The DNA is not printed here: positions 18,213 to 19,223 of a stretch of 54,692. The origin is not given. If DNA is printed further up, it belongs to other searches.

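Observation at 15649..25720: Domain shuffling: one N-terminal module on two unrelated methyltransferase classes, one middle module shared with a non-enzymatic paralog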

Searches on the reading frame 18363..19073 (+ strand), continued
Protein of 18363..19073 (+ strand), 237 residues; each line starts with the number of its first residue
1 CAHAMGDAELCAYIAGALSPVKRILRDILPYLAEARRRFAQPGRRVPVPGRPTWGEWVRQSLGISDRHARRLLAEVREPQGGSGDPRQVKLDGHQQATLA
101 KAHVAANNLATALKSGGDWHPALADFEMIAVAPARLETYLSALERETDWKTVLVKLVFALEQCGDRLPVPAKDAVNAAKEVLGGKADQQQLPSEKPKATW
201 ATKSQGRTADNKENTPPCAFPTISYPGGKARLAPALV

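Call 53: find_encoding_contigs(protein=P0011, flank=10000, max_places=2)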
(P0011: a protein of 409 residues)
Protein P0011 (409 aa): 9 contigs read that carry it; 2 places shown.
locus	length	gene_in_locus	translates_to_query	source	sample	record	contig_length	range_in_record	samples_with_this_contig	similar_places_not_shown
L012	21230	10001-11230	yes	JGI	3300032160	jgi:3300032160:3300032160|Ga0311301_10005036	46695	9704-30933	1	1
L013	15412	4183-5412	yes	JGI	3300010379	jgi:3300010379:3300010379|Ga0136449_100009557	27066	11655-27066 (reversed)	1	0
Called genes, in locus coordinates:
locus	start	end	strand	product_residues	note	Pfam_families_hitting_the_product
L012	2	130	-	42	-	-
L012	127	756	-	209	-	PF00697:PRAI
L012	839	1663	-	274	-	PF00218:IGPS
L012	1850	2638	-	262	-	-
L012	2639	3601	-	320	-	PF02517:Rce1-like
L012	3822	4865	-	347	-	PF00288:GHMP_kinases_N, PF08544:GHMP_kinases_C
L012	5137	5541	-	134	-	-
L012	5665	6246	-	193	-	PF04011:LemA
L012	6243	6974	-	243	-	-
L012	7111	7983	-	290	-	PF04536:TPM_phosphatase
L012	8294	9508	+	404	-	PF00589:Phage_integrase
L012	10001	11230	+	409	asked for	-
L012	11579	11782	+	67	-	-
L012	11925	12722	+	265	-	-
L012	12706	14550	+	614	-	PF00476:DNA_pol_A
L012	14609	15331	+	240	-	-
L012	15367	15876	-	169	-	-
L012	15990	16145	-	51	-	-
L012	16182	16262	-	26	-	-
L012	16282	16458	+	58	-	PF02604:PhdYeFM_antitox (weak)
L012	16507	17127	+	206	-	PF00239:Resolvase, PF13936:HTH_38 (faint)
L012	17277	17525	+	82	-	-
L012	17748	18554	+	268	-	-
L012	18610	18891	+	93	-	-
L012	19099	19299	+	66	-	-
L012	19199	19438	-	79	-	-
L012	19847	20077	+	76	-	-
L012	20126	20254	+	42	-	-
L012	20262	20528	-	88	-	PF13560:HTH_31 (weak)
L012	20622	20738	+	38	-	-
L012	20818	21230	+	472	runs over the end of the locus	PF04055:Radical_SAM, PF13186:SPASM (weak)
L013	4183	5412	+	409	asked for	-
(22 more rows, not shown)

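Call 54: find_encoding_contigs(protein=P0177, flank=10000, max_places=2)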
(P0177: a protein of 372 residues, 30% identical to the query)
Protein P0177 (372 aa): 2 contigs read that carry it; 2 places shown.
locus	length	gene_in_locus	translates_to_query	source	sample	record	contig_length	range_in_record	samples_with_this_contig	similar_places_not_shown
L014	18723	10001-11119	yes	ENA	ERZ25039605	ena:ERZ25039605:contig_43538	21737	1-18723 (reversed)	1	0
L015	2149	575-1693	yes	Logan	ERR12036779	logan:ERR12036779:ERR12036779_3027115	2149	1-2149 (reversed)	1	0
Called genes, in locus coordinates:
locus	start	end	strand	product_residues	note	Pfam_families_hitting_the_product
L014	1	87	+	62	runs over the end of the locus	-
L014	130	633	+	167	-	PF13924:Lipocalin_5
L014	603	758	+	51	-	-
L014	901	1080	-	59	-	-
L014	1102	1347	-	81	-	-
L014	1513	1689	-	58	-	-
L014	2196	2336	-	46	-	-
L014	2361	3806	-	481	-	PF07250:Glyoxal_oxid_N, PF13964:Beta-prop_Calicin (faint), PF01344:Kelch_1 (faint), PF13418:Beta-prop_TYW4 (weak), PF24981:Beta-prop_ATRN-LZTR1 (faint), PF09118:GO-like_E_set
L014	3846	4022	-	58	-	-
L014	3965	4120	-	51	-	-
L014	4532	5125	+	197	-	PF00144:Beta-lactamase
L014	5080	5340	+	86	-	PF11954:DUF3471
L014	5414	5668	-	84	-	PF04909:Amidohydro_2 (weak)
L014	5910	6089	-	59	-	-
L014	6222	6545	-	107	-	-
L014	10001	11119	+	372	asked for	PF05869:Dam (weak)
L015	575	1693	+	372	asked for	PF05869:Dam (weak)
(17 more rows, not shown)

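Call 55: find_encoding_contigs(protein=P0170, flank=10000, max_places=2)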
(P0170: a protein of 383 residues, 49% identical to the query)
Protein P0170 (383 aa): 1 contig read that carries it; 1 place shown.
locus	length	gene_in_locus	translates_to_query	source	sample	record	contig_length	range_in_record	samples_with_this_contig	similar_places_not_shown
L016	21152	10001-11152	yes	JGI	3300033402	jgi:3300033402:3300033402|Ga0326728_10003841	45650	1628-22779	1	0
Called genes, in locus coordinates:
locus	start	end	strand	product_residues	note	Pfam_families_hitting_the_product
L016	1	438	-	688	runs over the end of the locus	?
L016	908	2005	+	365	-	-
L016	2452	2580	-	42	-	-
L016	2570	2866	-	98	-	-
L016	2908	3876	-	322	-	-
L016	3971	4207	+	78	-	-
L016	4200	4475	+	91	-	PF07505:DUF5131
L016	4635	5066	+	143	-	PF07505:DUF5131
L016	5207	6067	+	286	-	PF00075:RNase_H (weak), PF13456:RVT_3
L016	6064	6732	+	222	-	PF13532:2OG-FeII_Oxy_2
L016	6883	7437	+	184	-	-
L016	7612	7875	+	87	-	-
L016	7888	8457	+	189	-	PF00098:zf-CCHC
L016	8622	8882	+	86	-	-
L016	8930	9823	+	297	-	PF00145:DNA_methylase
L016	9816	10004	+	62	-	-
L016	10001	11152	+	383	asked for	-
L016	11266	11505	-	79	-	PF01555:N6_N4_Mtase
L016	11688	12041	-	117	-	-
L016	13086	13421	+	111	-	-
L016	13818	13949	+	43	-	-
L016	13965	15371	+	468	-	-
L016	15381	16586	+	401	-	PF13520:AA_permease_2, PF00324:AA_permease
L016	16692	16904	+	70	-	-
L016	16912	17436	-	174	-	-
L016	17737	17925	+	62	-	PF13542:HTH_Tnp_ISL3 (faint)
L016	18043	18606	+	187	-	-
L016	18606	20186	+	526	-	PF00476:DNA_pol_A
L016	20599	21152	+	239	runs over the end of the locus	-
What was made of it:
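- L016: a C5 gene, a 62-aa gene, then a head protein, with AlkB-like and DUF5131 genes nearby (call 55).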

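Call 56: search_protein_families(library=pfam, alignment_id=A5, max_evalue=5)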
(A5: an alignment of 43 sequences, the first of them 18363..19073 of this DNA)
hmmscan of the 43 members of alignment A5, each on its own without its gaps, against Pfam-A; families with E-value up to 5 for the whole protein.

A. member 1, window:18363-19073:+ (237 aa): 1 family
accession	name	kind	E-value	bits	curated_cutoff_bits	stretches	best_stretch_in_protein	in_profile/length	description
PF13374.12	TPR_10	-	0.2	12.2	27.5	1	105-127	4-26/42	Tetratricopeptide repeat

B. families by the number of members that match (of 43 scanned): 61 families (the first 25 are shown)
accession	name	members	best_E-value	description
PF08279.18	HTH_11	4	5.7e-06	HTH domain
PF13551.12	HTH_29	4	5.2e-05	Winged helix-turn helix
PF13384.12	HTH_23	4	0.00035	Homeodomain-like domain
PF13518.12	HTH_28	4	0.0013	Helix-turn-helix domain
PF13730.12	HTH_36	3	0.0024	Helix-turn-helix domain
PF21198.3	ASH2L-like_WH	3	0.028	Set1/Ash2 histone methyltransferase complex subunit ASH2-like, WH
PF13374.12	TPR_10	3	0.19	Tetratricopeptide repeat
PF07638.17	Sigma70_ECF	2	0.0046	ECF sigma factor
PF04216.18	FdhE_N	2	0.02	FdhE, N-terminal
PF19458.4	DUF5995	2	0.026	Family of unknown function (DUF5995)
PF08280.17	HTH_Mga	2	0.033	M protein trans-acting positive regulator (MGA) HTH domain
PF13428.12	TPR_14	2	0.098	Tetratricopeptide repeat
PF07719.23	TPR_2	2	0.13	Tetratricopeptide repeat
PF13412.12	HTH_24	1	0.0048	Winged helix-turn-helix DNA-binding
PF14523.12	Syntaxin_2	1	0.0052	Syntaxin-like protein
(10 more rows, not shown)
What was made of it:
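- Each of HTH_11, HTH_23, HTH_28 and HTH_29 is hit by 4 of 43 members (call 56).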

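Call 75: find_related_loci(query=A3, collection=viral_contigs, flank=10000)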
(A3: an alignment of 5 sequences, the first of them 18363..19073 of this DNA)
Query A3 (237 aa) in viral_contigs; peptide patterns used: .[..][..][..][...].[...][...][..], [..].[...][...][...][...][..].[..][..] (x = any residue, [..] = any of these).
36 stretches matched a pattern, but none encodes a relative of the query by tblastn (E <= 1e-3).

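Call 76: find_related_loci(query=A3, collection=metagenome_contigs, flank=10000)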
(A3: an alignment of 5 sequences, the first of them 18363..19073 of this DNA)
Query A3 (237 aa) in metagenome_contigs; peptide patterns used: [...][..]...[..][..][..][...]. (x = any residue, [..] = any of these).
195 stretches matched a pattern; 42 encode a relative of the query (tblastn E <= 1e-3); 42 distinct loci.
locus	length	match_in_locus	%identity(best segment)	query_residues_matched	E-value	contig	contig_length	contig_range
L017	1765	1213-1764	96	2-185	4e-124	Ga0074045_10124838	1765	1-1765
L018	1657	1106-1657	96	2-185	2e-124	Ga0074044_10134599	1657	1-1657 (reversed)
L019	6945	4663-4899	75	2-80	2e-36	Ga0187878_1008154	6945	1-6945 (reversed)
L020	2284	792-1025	53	2-79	8e-25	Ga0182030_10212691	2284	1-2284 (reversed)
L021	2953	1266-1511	51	2-83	1e-23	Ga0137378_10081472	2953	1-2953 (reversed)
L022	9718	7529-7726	62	18-83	4e-22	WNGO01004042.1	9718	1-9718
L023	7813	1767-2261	35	2-197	5e-21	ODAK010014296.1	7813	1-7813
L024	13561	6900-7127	50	1-80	5e-19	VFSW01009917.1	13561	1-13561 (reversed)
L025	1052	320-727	37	2-132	2e-19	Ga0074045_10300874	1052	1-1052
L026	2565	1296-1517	51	2-79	4e-19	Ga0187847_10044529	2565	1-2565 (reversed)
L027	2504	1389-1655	47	2-90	5e-19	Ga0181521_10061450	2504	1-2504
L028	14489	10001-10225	52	1-79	9e-19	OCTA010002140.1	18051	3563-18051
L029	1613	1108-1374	47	2-90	6e-19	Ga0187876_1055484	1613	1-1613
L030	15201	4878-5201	42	2-113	1e-18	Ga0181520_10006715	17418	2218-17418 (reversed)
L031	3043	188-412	49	2-80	2e-18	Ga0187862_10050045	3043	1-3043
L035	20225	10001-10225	49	2-80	4e-18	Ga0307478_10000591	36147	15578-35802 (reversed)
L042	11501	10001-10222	49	3-80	2e-17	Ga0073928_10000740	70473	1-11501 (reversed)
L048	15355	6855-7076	47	2-79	8e-17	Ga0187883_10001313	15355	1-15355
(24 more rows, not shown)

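Call 88: search_protein_families(library=pfam, proteins=[L035:3728-5227:+, L035:5970-6905:+, L035:6909-7781:+, L035:10880-11857:+, L035:11971-13743:+, L035:14936-16978:-, L048:3499-4923:+, L048:7802-11113:-, L042:5056-6801:+, L042:2561-3958:+], max_evalue=0.001)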
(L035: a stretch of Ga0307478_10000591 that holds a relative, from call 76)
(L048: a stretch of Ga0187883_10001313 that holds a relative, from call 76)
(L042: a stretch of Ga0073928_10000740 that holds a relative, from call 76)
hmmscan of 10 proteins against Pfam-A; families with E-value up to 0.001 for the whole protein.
L035:3728-5227:+ (500 aa): 1 family
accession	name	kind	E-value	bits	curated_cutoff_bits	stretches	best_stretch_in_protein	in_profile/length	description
PF13481.12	AAA_25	-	5.7e-24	85.3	27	1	127-312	11-195/195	AAA domain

L035:5970-6905:+ (312 aa): 4 families
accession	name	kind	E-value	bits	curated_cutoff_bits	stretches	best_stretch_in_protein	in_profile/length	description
PF13620.12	CarboxypepD_reg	-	6e-12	46.2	32.3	1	125-186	2-64/82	Carboxypeptidase regulatory-like domain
PF07210.18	DUF1416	-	1e-05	25.8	23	1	122-176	19-72/97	Protein of unknown function (DUF1416)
PF17210.9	SdrD_B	-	1.2e-05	25.9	29.7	1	133-189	20-78/112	SdrD B-like domain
PF13715.12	CarbopepD_reg_2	-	2.5e-05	24.7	32.2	1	126-192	2-66/88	CarboxypepD_reg-like domain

L035:6909-7781:+ (291 aa): 0 families

L035:10880-11857:+ (326 aa): 4 families
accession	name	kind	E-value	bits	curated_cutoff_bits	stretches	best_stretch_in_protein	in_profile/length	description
PF01068.26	DNA_ligase_A_M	-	5.1e-32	111.7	26.2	1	31-195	19-203/204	ATP dependent DNA ligase domain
PF04679.21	DNA_ligase_A_C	-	9.4e-19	68.1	27.5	1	213-317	3-94/94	ATP dependent DNA ligase C terminal region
PF09414.15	RNA_ligase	-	7.9e-08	33.1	27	1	34-194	3-169/171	RNA ligase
PF01331.24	mRNA_cap_enzyme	-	5.6e-05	23.5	29.6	1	39-143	23-123/194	mRNA capping enzyme, catalytic domain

L035:11971-13743:+ (591 aa): 2 families
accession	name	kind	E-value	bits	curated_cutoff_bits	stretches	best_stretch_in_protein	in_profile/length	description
PF00899.27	ThiF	-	5.7e-22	78.5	28.1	1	328-519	13-186/238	ThiF family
PF14461.11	Prok-E2_B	-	6.4e-10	39.6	25.4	1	59-162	25-126/135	Prokaryotic E2 family B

L035:14936-16978:- (681 aa): 0 families

L048:3499-4923:+ (475 aa): 0 families

L048:7802-11113:- (1104 aa): 0 families

L042:5056-6801:+ (582 aa): 1 family
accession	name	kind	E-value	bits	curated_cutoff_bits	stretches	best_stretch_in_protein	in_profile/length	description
PF13481.12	AAA_25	-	2.7e-23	83.1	27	1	216-399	11-193/195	AAA domain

L042:2561-3958:+ (466 aa): 2 families
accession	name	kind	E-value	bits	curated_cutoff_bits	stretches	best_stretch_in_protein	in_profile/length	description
PF00589.27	Phage_integrase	-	1.8e-14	54.3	27.1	1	256-404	8-167/172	Phage integrase family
PF13495.12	Phage_int_SAM_4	-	0.00021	22.1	27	1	147-203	3-58/85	Phage integrase, N-terminal SAM-like domain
